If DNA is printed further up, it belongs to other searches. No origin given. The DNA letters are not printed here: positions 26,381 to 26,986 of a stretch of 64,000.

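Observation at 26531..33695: Polyprenyl-phosphate glycosylation module with four tandem, alternately oriented GT-C (ArnT/PMT-like) paralogs next to a GT2/LAB_N pair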

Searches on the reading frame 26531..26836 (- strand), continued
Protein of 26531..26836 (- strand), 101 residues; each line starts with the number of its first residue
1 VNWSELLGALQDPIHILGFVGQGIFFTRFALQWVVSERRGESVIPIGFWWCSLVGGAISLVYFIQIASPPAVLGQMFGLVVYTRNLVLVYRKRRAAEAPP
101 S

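Call 79: find_encoding_contigs(protein=P0198, flank=6000, max_places=1)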
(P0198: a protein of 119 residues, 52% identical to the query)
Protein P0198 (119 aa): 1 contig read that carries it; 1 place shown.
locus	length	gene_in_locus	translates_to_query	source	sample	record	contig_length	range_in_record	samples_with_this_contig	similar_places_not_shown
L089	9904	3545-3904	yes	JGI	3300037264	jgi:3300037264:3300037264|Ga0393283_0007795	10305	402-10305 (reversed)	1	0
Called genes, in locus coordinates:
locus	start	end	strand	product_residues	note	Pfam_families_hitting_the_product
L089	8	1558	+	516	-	PF00117:GATase, PF07722:Peptidase_C26 (weak), PF02540:NAD_synthase (faint), PF03054:tRNA_Me_trans (faint), PF00958:GMP_synt_C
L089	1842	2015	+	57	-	-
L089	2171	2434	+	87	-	-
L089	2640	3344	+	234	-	PF00535:Glycos_transf_2, PF10111:Glyco_tranf_2_2 (weak), PF13641:Glyco_tranf_2_3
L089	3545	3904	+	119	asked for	PF07578:LAB_N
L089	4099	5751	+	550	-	PF02366:PMT, PF13231:PMT_2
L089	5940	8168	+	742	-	PF02366:PMT, PF13231:PMT_2, PF00149:Metallophos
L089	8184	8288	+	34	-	-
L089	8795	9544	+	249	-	PF28597:T2SSF_N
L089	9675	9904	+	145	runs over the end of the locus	-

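Call 80: find_encoding_contigs(protein=P0188, flank=6000, max_places=1)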
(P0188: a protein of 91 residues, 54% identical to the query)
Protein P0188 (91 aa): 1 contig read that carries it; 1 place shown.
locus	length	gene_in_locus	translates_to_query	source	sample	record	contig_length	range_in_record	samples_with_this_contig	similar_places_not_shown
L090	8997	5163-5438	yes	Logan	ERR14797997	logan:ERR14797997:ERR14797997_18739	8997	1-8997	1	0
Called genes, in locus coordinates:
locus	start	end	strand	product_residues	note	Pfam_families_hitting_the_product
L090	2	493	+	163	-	?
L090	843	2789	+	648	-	-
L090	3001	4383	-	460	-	PF00512:HisKA, PF02518:HATPase_c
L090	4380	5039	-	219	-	PF00072:Response_reg, PF00486:Trans_reg_C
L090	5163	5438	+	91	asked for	PF07578:LAB_N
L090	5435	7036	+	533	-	PF02366:PMT (weak), PF13231:PMT_2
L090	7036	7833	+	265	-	PF00535:Glycos_transf_2, PF10111:Glyco_tranf_2_2 (weak), PF13641:Glyco_tranf_2_3 (weak)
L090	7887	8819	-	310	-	PF00126:HTH_1, PF03466:LysR_substrate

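Call 81: find_encoding_contigs(protein=P0200, flank=6000, max_places=1)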
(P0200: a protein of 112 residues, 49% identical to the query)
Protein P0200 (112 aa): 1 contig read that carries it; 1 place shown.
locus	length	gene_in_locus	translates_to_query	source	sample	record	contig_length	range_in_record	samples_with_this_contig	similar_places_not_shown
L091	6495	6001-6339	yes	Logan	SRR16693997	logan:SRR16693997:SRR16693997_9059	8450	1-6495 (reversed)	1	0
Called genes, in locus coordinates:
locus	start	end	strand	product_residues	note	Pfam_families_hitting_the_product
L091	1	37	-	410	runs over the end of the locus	PF00072:Response_reg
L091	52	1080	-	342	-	PF01408:GFO_IDH_MocA, PF22725:GFO_IDH_MocA_C3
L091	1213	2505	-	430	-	PF06808:DctM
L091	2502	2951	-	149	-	PF04290:DctQ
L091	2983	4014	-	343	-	PF03480:DctP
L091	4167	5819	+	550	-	PF13231:PMT_2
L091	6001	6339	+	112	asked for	PF07578:LAB_N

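Call 96: search_protein_families(library=pfam, alignment_id=A3, max_evalue=1)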
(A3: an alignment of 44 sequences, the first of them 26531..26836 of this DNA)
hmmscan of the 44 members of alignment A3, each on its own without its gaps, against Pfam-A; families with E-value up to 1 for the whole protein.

A. member 1, window:26531-26836:- (101 aa): 1 family
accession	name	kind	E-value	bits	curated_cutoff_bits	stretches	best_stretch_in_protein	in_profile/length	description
PF07578.16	LAB_N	-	1.2e-26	93.1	26.7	1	17-87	1-71/71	Lipid A Biosynthesis N-terminal domain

B. families by the number of members that match (of 44 scanned): 18 families
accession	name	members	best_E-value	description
PF07578.16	LAB_N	44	8.8e-34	Lipid A Biosynthesis N-terminal domain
PF03083.21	MtN3_slv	29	0.00027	Sugar efflux transporter for intercellular exchange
PF03062.24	MBOAT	3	0.0073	MBOAT, membrane-bound O-acyltransferase family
PF14256.11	YwiC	2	0.012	YwiC-like protein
PF09843.14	DUF2070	2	0.018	Predicted membrane protein (DUF2070)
PF13567.11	DUF4131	2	0.12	Domain of unknown function (DUF4131)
PF10134.15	RPA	2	0.15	Replication initiator protein A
PF01027.25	Bax1-I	1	0.023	Inhibitor of apoptosis-promoting Bax1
PF14023.12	Bestrophin-like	1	0.026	Bestrophin-like domain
PF03899.21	ATP-synt_I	1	0.04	ATP synthase I chain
PF10329.14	DUF2417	1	0.061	Region of unknown function (DUF2417)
PF05297.16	Herpes_LMP1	1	0.11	Herpesvirus latent membrane protein 1 (LMP1)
PF22252.2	PNGase_F-II_N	1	0.13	N-glycanase peptide, N-terminal domain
PF12146.15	Hydrolase_4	1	0.18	Serine aminopeptidase, S33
PF15121.11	TMEM71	1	0.26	TMEM71 protein family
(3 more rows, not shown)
